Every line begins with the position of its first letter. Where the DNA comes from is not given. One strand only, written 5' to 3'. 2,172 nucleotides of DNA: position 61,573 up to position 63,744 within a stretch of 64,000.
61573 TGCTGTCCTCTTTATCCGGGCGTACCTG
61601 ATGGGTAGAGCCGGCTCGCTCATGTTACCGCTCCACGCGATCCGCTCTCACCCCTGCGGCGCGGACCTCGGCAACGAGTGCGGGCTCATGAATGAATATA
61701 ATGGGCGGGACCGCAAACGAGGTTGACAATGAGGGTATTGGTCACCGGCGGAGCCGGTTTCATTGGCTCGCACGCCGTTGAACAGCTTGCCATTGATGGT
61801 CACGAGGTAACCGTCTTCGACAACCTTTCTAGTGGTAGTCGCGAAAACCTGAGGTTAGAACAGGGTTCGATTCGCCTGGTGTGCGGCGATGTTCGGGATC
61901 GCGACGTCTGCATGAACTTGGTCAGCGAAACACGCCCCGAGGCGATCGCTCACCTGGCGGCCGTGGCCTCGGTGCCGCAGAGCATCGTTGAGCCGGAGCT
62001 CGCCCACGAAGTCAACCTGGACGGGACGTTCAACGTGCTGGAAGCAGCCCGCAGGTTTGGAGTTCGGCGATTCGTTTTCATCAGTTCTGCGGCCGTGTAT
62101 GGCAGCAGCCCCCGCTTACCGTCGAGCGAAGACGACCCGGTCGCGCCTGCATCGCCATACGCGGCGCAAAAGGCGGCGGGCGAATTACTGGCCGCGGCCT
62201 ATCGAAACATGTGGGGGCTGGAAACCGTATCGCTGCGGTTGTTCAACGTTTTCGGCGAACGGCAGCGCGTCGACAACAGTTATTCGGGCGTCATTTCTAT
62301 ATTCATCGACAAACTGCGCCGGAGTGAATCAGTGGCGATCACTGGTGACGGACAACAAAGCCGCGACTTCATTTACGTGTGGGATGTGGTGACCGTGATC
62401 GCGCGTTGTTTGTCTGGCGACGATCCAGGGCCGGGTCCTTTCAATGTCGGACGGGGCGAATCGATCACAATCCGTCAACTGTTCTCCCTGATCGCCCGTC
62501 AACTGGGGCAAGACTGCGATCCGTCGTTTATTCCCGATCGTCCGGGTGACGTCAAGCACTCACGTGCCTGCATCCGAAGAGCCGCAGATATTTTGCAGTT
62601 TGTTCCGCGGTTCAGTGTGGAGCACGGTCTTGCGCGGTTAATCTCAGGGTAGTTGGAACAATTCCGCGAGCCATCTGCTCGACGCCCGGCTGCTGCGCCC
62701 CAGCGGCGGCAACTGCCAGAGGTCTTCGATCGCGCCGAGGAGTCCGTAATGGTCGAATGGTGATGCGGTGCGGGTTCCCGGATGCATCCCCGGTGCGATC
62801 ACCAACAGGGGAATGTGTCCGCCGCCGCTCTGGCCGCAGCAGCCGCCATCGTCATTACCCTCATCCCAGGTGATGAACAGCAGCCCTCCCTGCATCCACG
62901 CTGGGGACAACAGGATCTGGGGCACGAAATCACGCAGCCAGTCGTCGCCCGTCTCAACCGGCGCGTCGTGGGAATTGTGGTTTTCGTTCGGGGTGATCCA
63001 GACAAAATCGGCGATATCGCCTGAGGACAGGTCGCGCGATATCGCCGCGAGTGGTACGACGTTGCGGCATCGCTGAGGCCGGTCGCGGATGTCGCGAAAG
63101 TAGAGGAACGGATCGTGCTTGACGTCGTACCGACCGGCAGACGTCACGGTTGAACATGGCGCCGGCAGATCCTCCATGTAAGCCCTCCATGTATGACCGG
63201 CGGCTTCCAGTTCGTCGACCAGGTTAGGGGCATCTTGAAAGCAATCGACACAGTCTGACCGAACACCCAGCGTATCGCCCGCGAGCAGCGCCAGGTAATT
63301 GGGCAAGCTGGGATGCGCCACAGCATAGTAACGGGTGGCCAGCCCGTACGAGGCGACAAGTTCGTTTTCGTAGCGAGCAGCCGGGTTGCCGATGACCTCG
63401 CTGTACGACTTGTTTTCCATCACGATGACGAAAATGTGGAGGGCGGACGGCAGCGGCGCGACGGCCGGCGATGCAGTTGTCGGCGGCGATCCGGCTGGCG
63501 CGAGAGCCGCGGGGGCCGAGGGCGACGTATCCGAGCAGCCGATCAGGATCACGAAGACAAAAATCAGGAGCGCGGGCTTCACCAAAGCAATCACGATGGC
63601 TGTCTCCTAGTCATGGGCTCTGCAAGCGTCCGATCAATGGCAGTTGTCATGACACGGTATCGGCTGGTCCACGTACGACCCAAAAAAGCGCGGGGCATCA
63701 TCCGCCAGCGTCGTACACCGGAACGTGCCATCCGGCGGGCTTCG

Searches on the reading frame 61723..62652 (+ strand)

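Call 80: search_protein_families(library=pfam, proteins=[window:61723-62652:+], max_evalue=0.01)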
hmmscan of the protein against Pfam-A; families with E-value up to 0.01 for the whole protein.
window:61723-62652:+ (309 aa): 10 families
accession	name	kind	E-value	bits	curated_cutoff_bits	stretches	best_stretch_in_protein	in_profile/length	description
PF01370.27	Epimerase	-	3.3e-67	226.8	20.9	1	5-243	1-240/240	NAD dependent epimerase/dehydratase family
PF16363.11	GDP_Man_Dehyd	-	4.6e-59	201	27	1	6-303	1-329/332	GDP-mannose 4,6 dehydratase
PF01073.25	3Beta_HSD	-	7.1e-25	88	22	1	6-225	1-224/280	3-beta hydroxysteroid dehydrogenase/isomerase family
PF02719.21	Polysacc_synt_2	-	2.1e-19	70.3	20.2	1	5-276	1-267/293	Polysaccharide biosynthesis protein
PF04321.23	RmlD_sub_bind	-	4.8e-19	69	27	1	3-206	1-175/287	RmlD substrate binding domain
PF13460.12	NAD_binding_10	-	3.2e-11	43.8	27.2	1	9-157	1-132/184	NAD(P)H-binding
PF07993.18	NAD_binding_4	-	3.6e-09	36.6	20.1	1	7-191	1-216/258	Male sterility protein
PF00106.31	adh_short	-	1.2e-06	28.6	26.6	1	5-162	3-165/195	short chain dehydrogenase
PF05368.20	NmrA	-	1.9e-05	24.8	27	1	2-123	2-109/298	NmrA-like family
PF08659.16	KR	-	0.0015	18.9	22.6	1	5-124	3-138/180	KR domain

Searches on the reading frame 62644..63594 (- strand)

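Call 45: search_protein_families(library=pfam, proteins=[window:62644-63594:-], max_evalue=0.0001)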
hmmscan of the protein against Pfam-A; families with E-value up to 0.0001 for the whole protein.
window:62644-63594:- (316 aa): 1 family
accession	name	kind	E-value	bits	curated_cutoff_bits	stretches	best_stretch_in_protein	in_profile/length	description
PF04185.19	Phosphoesterase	-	2.9e-32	112.6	23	1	74-296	108-356/356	Phosphoesterase family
